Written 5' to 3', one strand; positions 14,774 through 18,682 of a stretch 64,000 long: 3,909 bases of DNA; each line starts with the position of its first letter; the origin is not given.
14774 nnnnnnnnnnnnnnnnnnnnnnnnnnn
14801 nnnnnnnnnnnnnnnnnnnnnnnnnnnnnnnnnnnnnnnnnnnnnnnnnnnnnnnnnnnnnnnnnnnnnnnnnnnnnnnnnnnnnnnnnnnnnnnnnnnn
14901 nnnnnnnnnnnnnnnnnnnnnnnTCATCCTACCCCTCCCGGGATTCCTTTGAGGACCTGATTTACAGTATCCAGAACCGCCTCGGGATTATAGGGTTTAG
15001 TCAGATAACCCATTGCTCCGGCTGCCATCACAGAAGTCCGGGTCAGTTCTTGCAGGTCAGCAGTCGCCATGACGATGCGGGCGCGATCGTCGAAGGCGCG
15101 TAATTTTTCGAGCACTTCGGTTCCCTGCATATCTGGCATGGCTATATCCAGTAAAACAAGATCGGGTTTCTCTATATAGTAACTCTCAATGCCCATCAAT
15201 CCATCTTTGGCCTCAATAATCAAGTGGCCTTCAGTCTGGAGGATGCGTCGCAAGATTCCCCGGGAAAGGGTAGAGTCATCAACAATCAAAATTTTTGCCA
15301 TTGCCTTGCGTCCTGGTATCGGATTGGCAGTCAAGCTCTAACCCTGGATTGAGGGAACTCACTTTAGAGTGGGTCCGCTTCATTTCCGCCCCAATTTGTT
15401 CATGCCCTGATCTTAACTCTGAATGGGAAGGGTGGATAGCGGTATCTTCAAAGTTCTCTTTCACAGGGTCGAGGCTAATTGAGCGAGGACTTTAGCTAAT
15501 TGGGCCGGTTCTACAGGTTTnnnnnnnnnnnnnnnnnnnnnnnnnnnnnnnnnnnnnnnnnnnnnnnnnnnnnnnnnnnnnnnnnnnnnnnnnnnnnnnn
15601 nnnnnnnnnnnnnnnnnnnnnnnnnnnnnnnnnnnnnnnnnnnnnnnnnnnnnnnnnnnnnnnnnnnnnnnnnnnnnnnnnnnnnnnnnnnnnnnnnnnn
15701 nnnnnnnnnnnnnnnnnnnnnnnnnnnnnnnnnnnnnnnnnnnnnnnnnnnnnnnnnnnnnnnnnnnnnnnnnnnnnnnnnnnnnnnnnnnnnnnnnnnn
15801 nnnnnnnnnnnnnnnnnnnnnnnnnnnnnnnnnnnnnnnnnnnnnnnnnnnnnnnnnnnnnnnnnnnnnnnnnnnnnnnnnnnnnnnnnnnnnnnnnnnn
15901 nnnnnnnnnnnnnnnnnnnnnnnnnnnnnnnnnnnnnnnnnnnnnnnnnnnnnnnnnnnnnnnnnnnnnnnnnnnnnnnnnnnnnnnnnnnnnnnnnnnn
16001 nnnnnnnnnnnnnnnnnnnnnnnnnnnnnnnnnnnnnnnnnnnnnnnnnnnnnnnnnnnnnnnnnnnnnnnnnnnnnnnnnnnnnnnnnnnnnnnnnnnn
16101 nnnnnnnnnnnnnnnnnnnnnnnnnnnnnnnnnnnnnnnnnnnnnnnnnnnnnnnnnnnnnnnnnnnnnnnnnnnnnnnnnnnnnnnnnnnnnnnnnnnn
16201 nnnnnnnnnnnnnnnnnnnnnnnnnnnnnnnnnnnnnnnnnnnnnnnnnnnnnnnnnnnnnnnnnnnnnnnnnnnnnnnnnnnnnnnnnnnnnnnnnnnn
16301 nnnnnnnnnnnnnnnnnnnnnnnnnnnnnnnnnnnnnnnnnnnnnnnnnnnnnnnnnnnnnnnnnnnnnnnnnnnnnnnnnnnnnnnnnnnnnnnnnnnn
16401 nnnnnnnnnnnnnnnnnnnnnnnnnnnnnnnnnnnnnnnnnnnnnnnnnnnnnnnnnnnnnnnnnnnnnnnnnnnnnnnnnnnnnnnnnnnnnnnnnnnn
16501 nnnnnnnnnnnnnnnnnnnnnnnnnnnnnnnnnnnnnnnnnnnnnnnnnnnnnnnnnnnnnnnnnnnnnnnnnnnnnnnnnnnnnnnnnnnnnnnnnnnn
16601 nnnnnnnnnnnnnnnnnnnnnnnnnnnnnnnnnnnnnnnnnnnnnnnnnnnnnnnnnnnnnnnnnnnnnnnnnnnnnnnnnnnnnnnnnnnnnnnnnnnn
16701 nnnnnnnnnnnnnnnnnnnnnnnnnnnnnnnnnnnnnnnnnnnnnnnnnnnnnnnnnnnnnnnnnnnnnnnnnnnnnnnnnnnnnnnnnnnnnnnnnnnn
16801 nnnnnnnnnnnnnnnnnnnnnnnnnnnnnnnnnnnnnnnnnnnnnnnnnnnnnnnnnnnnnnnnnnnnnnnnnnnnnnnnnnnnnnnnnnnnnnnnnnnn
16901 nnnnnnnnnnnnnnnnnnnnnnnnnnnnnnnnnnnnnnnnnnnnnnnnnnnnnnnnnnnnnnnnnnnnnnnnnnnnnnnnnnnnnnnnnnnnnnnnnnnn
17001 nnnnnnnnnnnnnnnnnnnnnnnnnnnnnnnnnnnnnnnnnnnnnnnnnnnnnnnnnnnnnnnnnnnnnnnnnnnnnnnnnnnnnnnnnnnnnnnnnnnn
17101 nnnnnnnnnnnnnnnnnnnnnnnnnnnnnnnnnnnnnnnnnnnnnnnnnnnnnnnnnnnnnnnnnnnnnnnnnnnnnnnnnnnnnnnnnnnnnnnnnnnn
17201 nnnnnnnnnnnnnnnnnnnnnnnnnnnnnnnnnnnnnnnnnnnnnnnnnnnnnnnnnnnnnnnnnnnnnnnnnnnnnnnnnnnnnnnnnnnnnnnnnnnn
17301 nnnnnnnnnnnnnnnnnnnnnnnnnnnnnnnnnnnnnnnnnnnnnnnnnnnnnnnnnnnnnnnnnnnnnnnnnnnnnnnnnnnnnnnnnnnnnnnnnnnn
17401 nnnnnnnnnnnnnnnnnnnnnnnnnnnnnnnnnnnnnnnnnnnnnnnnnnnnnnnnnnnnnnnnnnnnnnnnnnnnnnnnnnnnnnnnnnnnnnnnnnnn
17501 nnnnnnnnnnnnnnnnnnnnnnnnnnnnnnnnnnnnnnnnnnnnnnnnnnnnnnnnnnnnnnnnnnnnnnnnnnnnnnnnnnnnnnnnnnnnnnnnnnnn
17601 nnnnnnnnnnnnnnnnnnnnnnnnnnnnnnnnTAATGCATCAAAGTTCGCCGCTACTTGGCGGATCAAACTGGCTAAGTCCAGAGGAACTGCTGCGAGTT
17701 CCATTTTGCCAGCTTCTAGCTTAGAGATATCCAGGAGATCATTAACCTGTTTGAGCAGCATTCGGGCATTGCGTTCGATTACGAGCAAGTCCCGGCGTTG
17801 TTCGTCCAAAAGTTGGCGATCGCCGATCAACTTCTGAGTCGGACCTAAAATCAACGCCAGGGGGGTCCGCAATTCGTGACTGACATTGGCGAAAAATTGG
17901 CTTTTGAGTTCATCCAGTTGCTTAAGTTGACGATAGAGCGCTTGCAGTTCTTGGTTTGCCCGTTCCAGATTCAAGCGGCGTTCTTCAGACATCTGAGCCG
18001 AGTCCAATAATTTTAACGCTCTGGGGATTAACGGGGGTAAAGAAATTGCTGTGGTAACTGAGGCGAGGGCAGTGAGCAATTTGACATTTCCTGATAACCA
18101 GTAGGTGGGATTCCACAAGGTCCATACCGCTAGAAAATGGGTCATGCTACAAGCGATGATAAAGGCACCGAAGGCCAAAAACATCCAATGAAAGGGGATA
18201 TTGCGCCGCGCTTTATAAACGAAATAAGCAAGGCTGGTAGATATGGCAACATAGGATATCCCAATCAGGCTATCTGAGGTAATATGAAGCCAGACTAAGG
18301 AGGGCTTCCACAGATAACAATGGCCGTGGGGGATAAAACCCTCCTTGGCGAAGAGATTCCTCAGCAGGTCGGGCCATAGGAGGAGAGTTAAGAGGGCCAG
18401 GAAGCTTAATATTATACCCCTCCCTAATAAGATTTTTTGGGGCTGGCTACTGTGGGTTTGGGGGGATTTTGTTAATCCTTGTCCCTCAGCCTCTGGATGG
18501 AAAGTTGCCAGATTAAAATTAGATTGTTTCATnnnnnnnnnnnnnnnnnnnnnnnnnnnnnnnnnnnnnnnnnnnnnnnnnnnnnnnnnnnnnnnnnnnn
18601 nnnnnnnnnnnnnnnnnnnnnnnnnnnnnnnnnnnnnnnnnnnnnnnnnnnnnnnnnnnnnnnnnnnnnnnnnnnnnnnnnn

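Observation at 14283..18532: Ethylene-binding-domain hybrid kinase co-operonic with CheY-like and CheC-like proteins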

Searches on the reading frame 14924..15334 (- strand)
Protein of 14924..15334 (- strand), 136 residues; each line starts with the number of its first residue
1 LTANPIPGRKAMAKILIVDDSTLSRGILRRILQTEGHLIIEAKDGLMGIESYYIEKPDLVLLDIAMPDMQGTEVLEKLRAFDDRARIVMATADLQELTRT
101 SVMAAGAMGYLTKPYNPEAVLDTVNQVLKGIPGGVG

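Call 3: search_protein_families(library=pfam, proteins=[window:14924-15334:-], max_evalue=0.01)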
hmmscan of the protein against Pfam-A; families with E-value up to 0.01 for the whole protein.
window:14924-15334:- (136 aa): 1 family
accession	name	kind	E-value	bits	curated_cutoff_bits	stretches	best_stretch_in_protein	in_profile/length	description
PF00072.30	Response_reg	-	1.1e-25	90.4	30.2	1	15-124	1-110/111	Response regulator receiver domain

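Call 4: search_protein_families(library=ncbifam, proteins=[window:14924-15334:-], max_evalue=0.01)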
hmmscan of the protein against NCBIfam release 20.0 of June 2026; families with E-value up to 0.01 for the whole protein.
window:14924-15334:- (136 aa): 101 families (the best 25 are shown)
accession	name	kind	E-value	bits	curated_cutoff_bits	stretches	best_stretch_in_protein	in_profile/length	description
NF041367.1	CheY_Halo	equivalog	9.1e-27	93.7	200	1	15-127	1-113/114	chemotaxis protein CheY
NF007935.0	PRK10651.1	equivalog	9e-22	77.3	250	1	11-130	5-126/216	two-component system response regulator NarL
NF007005.1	PRK09468.1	equivalog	3e-19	69.4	331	1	12-129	3-120/237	osmolarity response regulator transcription factor OmpR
NF008469.0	PRK11361.1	equivalog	2.1e-18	66.3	714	1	11-120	3-112/461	acetoacetate metabolism transcriptional regulator AtoC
NF001965.0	PRK00742.1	subfamily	3.6e-18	65.9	293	1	12-116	3-110/357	chemotaxis-specific protein-glutamate methyltransferase CheB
NF045944.1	ResRegRpaBCyano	equivalog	6.1e-18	65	330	1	16-129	1-113/229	response regulator transcription factor RpaB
NF007018.1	PRK09483.1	equivalog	6.2e-18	65.2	280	1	12-130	1-121/217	UvrY/SirA/GacA family response regulator transcription factor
NF012227.0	AdeR_RR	equivalog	2.2e-17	63.3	340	1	14-129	13-127/239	efflux system response regulator transcription factor AdeR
NF007135.0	PRK09581.1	equivalog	7.3e-17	61.3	474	1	12-121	2-113/457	PleD family two-component system response regulator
NF011896.0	PRK15369.1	equivalog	1.5e-16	60.6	242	1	12-128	3-121/211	two component system response regulator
NF040689.1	MtrAB_MtrA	equivalog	1.5e-16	60.4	300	1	15-126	1-111/219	MtrAB system response regulator MtrA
NF040534.1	resp_reg_YycF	equivalog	4e-16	59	340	1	14-125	2-112/231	response regulator YycF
TIGR02875.1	spore_0_A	equivalog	4.8e-16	58.8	200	1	14-130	4-124/262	sporulation transcription factor Spo0A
NF009206.0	PRK12555.1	subfamily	6.1e-16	58.3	342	1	14-116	2-107/340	chemotaxis-specific protein-glutamate methyltransferase CheB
TIGR02154.1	PhoB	equivalog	6.5e-16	58.3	296.2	1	13-129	3-121/226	phosphate regulon transcriptional regulator PhoB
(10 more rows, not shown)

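Call 77: search_solved_structures(query=window:14927-15301:-, max_evalue=1e-10)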
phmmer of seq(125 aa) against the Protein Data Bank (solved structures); distinct sequences matched with E-value up to 1e-10: 79 (the best 60 are shown).
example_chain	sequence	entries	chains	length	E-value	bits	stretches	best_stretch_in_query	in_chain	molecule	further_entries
6er7_A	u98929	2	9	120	1.2e-23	86.6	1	1-118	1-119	120aa long hypothetical chemotaxis protein (CheY)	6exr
9xzo_A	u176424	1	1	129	1.3e-20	76.9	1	1-117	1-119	De novo protein M1X0B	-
1tmy_A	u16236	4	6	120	3.8e-18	68.9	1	3-118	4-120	CHEY PROTEIN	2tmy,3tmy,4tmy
4iga_A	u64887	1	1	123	4.2e-18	68.8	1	3-118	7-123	Chemotaxis protein CheY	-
9rhz_C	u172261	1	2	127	5.6e-18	68.4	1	3-114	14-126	Chemotaxis protein CheY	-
1u0s_Y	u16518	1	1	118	8.6e-18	67.8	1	3-116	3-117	Chemotaxis protein cheY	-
4qyw_A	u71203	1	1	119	2.1e-17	66.5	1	3-118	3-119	Chemotaxis protein CheY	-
1pey_A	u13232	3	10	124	2.9e-17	66.1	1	3-117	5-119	Sporulation initiation phosphotransferase F | SPORULATION RESPONSE REGULATORY PROTEIN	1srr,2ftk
1f51_E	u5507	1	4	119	2.9e-17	66.1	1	3-116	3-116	SPORULATION INITIATION PHOSPHOTRANSFERASE F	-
2jvj_A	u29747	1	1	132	7.3e-17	64.8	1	3-117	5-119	Sporulation initiation phosphotransferase F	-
1fsp_A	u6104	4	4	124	7.6e-17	64.7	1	3-117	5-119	STAGE 0 SPORULATION PROTEIN F | SPORULATION RESPONSE REGULATORY PROTEIN | Sporulation initiation phosphotransferase F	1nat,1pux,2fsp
3q15_C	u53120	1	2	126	8e-17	64.7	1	3-117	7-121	Sporulation initiation phosphotransferase F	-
2jvi_A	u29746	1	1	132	3.3e-16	62.7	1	3-117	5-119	Sporulation initiation phosphotransferase F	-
2jvk_A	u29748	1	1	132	4.6e-16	62.2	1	3-117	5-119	Sporulation initiation phosphotransferase F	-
3dge_C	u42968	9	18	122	6.2e-16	61.8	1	3-117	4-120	Response regulator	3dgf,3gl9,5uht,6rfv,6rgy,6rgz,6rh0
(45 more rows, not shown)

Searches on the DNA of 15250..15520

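Call 61: search_rna_families(source=window, start=15250, end=15520, threshold=evalue, max_evalue=1)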
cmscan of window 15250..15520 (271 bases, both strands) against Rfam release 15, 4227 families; matches with E-value up to 1: 0.
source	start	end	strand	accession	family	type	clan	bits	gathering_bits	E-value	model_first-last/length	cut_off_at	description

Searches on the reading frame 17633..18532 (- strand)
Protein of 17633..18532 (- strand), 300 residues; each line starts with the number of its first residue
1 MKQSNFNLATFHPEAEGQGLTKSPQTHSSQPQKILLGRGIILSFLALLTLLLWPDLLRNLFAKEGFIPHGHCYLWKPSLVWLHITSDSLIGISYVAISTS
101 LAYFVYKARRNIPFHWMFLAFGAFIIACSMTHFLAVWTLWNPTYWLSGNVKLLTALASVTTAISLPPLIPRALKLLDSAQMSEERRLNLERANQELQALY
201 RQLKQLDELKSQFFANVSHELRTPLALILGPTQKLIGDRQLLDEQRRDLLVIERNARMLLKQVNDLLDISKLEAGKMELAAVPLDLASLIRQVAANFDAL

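Call 78: predict_structure(alignment_id=A4)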
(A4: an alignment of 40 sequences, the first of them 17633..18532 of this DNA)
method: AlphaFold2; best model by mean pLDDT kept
length: 300 residues; sequences in the alignment: 40
mean_pLDDT: 68.2   pTM: 0.33
mean pLDDT of the five models: 68.2, 66.0, 65.4, 63.4, 61.5
residues with pLDDT >= 90: 2; 70-90: 146; 50-70: 121; < 50: 31
segments of 3 or more residues with pLDDT < 50: 1-3, 5-29
pLDDT, mean of each block of 10 residues (from residue 1): 40 37 45 70 81 66 51 63 70 72 67 66 74 71 60 65 67 67 72 78 77 76 81 88 88 85 79 68 63 59
secondary structure, 60 per line:
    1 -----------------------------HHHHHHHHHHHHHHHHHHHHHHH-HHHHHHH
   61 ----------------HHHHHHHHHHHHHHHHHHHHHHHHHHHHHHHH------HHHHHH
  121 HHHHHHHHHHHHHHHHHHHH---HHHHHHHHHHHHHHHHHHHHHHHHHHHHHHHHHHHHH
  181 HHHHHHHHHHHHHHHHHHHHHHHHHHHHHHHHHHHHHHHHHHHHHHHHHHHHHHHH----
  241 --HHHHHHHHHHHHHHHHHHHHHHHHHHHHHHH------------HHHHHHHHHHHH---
elements in order: H30-52 H54-60 H77-108 H115-140 H144-236 H243-273 H286-297

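Call 87: find_related_loci(query=A4, collection=metagenome_contigs, flank=8000)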
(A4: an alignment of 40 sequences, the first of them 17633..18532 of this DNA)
Query A4 (300 aa) in metagenome_contigs; peptide patterns used: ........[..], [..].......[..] (x = any residue, [..] = any of these).
600 stretches matched a pattern (row limit reached: there are more); 461 encode a relative of the query (tblastn E <= 1e-3); the best 80 are kept; 80 distinct loci.
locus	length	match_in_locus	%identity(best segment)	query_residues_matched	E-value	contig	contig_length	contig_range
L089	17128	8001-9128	44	57-300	8e-38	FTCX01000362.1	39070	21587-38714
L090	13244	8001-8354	47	184-300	3e-22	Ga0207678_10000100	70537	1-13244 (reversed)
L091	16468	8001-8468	37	139-296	1e-21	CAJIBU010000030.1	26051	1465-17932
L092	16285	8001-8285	48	203-297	8e-20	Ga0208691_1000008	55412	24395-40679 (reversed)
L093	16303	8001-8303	50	202-300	6e-20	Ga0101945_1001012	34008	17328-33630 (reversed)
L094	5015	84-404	43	191-297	1e-19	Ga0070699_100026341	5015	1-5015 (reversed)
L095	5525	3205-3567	40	172-293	3e-19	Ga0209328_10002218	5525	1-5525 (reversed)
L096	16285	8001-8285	40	205-299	2e-18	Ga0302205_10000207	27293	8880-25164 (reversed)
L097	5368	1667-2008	39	183-294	1e-17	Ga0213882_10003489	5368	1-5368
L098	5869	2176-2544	41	180-300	3e-17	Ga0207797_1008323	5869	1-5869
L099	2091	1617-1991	40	168-293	3e-17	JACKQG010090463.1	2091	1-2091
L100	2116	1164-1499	38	188-294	5e-17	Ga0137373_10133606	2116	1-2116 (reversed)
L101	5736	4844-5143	44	184-290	1e-16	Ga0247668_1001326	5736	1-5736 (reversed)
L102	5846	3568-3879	45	193-294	1e-16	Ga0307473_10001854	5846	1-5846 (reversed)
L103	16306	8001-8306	41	196-295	2e-16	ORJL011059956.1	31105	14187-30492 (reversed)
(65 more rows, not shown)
